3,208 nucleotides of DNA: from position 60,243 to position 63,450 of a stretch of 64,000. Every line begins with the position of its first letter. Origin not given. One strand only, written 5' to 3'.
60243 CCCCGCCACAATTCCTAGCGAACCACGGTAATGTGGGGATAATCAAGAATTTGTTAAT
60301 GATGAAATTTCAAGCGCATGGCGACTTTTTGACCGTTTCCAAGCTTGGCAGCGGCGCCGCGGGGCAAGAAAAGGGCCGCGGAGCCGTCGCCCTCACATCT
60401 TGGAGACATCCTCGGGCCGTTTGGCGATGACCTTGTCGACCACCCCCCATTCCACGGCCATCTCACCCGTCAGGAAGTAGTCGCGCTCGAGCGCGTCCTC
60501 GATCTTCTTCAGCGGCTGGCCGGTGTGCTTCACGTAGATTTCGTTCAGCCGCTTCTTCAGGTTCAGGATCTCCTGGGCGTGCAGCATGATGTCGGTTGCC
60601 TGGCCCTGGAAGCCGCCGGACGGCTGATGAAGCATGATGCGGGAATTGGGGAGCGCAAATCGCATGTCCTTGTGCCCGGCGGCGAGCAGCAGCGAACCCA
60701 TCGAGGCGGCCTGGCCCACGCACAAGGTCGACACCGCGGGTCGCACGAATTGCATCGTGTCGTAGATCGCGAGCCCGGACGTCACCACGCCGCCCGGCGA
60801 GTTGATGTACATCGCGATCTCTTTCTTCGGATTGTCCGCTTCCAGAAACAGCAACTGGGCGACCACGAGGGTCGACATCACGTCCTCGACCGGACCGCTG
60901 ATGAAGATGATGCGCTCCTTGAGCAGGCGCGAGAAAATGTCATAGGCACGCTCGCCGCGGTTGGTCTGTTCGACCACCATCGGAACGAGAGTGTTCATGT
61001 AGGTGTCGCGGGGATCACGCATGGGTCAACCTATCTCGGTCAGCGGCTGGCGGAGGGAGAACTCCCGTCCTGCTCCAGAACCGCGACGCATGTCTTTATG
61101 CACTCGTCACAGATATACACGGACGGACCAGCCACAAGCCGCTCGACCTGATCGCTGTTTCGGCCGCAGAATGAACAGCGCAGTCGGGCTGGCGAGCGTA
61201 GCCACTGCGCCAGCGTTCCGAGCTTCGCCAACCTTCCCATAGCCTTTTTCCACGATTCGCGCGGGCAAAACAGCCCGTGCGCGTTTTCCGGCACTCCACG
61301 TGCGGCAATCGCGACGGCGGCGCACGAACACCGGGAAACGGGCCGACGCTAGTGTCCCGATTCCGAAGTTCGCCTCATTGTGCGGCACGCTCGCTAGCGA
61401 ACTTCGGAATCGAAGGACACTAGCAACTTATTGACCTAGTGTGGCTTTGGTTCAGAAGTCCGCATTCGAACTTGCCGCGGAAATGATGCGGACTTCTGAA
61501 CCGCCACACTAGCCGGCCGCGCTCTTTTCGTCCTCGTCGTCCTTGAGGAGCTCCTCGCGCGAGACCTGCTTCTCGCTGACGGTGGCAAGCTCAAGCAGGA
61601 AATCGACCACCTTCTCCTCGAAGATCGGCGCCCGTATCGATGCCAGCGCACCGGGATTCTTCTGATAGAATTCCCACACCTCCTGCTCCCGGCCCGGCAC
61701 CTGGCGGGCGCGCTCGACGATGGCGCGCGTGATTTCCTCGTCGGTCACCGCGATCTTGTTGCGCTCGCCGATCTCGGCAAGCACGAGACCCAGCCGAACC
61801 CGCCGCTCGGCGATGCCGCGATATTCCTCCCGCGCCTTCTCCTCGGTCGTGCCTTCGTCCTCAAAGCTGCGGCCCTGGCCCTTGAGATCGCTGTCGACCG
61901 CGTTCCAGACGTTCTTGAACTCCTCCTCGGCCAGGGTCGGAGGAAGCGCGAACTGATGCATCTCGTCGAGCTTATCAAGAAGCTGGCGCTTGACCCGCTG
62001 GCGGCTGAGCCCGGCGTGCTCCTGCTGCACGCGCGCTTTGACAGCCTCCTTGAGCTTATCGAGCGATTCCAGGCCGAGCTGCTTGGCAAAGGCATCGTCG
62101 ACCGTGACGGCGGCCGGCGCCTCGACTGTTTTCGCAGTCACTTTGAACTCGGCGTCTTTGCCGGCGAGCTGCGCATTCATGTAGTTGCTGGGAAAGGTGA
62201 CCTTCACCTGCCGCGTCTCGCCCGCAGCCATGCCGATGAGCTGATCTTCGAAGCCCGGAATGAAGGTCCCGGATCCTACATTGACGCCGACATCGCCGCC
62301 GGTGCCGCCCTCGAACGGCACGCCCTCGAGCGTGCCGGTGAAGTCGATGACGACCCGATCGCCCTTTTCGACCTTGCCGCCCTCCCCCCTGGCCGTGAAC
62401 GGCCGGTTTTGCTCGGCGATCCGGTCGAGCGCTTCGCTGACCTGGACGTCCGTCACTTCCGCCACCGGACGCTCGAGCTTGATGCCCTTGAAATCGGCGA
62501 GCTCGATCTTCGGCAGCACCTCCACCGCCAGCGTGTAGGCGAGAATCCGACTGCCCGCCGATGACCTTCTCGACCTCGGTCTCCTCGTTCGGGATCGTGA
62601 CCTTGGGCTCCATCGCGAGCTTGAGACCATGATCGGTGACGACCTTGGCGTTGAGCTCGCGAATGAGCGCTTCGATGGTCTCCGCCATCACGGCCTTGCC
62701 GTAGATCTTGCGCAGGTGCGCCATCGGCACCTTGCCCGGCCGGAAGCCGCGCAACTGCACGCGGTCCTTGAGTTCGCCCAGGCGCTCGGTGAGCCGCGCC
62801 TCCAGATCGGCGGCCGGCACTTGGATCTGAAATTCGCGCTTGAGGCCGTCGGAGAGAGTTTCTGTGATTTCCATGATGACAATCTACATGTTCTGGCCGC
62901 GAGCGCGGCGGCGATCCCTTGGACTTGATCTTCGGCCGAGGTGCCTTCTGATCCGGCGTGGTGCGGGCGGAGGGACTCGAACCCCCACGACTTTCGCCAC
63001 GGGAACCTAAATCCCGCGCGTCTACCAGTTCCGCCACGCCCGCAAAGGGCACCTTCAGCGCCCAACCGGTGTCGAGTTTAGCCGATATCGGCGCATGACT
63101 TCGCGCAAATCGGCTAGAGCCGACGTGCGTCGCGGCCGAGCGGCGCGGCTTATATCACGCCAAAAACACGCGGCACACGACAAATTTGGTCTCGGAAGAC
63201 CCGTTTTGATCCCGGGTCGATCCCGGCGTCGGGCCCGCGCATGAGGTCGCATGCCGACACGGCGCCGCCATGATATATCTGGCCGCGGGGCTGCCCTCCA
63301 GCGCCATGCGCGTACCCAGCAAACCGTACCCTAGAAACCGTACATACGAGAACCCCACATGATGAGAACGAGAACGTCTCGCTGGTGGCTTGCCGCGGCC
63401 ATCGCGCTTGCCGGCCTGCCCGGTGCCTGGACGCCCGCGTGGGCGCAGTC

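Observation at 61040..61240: Stand-alone ClpX zinc-binding-domain paralog encoded immediately upstream of clpP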

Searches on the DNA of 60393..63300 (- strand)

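Call 39: search_rna_families(source=window, start=60900, end=63300, threshold=evalue, max_evalue=1)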
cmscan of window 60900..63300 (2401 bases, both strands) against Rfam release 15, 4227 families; matches with E-value up to 1: 1.
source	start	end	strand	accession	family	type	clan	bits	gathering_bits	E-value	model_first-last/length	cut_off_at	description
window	62962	63043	-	RF00005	tRNA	Gene; tRNA;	CL00001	54.6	29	2.1e-10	1-71/71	no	tRNA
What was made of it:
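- Tried and rejected: Rfam finds only tRNA-Leu upstream of tig (call 39).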

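Call 73: search_dna_similar(query=window:60393-61520:-, collection=plasmids, mode=distant, max_evalue=1e-20, max_rows=30)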
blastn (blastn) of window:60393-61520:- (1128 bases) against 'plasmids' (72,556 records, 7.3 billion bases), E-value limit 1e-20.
Records with a match: 54; places in all: 60; records where one place covers at least 80% of the query: 0.
Best place of each record, by identity: 60-80% 54.
By first word of the organism name: Rhizobium 10; Escherichia 5; Paracoccus 4; Sinorhizobium 4; Roseibium 3; Labrenzia 3; Methylobacterium 2; Shinella 2; Klebsiella 2; Neisseria 2; and 17 more.
By predicted mobility (MOB-suite, as given by PLSDB): non-mobilizable 47; conjugative 5; mobilizable 2.
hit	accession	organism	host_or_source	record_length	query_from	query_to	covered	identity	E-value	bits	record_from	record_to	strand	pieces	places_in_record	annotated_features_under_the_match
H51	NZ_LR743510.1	Methylobacterium bullatum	-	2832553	532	1110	51%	76.2%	1e-108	402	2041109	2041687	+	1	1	none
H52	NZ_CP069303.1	Shinella sp. PSBB067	monoisolate,Minnesota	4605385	530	1095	50%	77.3%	7e-117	429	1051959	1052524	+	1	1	none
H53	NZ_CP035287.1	Paracoccus versutus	whole organism,soil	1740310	519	1092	51%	75.4%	3e-102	379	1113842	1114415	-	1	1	none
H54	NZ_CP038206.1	Paracoccus pantotrophus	single cell,soil associated with ...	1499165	519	1092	51%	75.2%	1e-100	375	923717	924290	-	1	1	none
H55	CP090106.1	Sinorhizobium meliloti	Medicago,Cell culture,Plant nodule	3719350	532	1095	50%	76.1%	3e-109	403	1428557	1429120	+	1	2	clpP: ATP-dependent Clp endopeptidase proteolytic subunit ClpP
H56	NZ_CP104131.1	Sinorhizobium sp. K101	Phaseolus vulgaris,cell ...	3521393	532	1095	50%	75.8%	1e-106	394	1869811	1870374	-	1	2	none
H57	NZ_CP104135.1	Sinorhizobium sp. C101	Phaseolus vulgaris,cell ...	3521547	532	1095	50%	75.8%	1e-106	394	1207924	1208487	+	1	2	none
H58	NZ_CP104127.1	Sinorhizobium sp. M103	Phaseolus vulgaris,cell ...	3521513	532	1095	50%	75.8%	1e-106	394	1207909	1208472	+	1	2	none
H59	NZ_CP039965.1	Pseudorhodobacter turbinis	single bacterial isolate,Turban shell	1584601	505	1076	51%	71.8%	1e-75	291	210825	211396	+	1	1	record has no annotation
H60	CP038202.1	Paracoccus ferrooxidans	single cell,bioreactor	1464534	519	1053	47%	76.4%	4e-101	377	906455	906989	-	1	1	ATP-dependent Clp protease proteolytic subunit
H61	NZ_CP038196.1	Paracoccus versutus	single cell,soil adjacent to the roots ...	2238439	519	1053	47%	76.4%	4e-101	377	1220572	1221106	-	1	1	none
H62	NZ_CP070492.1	Methylococcus sp. EFPC2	pure culture,stream biofilm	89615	542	1091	49%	72.6%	6e-80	306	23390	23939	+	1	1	clpP: ATP-dependent Clp endopeptidase proteolytic subunit ClpP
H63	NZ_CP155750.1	Sphingomonas parapaucimobilis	Chinese cabbage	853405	532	1106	51%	69.5%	4e-57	231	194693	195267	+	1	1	clpP: ATP-dependent Clp endopeptidase proteolytic subunit ClpP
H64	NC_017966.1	Tistrella mobilis KA081020-065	-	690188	532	1111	51%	68.8%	4e-50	206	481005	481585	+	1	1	ATP-dependent Clp protease proteolytic subunit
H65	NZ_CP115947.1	Ralstonia solanacearum MolK2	Musa sp.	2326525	532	1091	50%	70.7%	4e-63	250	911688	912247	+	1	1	record has no annotation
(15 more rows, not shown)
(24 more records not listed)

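Call 74: get_annotated_region(hit=H51, flank=2500)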
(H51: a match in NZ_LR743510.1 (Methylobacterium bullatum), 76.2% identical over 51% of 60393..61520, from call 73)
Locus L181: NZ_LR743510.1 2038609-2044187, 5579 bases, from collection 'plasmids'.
description: Methylobacterium bullatum isolate mbul2 plasmid 1
organism: Methylobacterium bullatum (NCBI taxid 570505)
taxonomy: Bacteria; Pseudomonadota; Alphaproteobacteria; Hyphomicrobiales; Methylobacteriaceae; Methylobacterium; Methylobacterium bullatum
host: -; source: -; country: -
typing (MOB-suite, as given by PLSDB): non-mobilizable
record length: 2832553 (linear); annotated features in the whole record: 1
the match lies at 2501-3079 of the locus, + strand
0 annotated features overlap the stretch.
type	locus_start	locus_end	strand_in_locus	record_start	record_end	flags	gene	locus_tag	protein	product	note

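Call 75: get_annotated_region(hit=H55, flank=2500)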
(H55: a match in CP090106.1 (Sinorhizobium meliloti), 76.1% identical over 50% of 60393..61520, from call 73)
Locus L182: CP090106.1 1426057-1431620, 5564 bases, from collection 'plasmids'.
description: Sinorhizobium meliloti strain Ak57 plasmid pSymB, complete sequence
organism: Sinorhizobium meliloti (NCBI taxid 382)
taxonomy: Bacteria; Pseudomonadota; Alphaproteobacteria; Hyphomicrobiales; Rhizobiaceae; Sinorhizobium; Sinorhizobium meliloti
host: -; source: Medicago,Cell culture,Plant nodule; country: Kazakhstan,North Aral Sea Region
typing (MOB-suite, as given by PLSDB): non-mobilizable
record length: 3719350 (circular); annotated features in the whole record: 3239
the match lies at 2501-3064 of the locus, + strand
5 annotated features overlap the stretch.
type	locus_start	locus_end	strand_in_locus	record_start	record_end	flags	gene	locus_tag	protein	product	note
CDS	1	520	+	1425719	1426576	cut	-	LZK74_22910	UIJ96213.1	endonuclease/exonuclease/phosphatase family protein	-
CDS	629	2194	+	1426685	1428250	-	-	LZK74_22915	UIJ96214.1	phospholipase D family protein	-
CDS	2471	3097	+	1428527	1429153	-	clpP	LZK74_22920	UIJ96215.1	ATP-dependent Clp endopeptidase proteolytic subunit ClpP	-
CDS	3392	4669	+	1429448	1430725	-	clpX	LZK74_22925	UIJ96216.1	ATP-dependent Clp protease ATP-binding subunit ClpX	-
CDS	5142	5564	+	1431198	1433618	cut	lon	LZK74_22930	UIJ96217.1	endopeptidase La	-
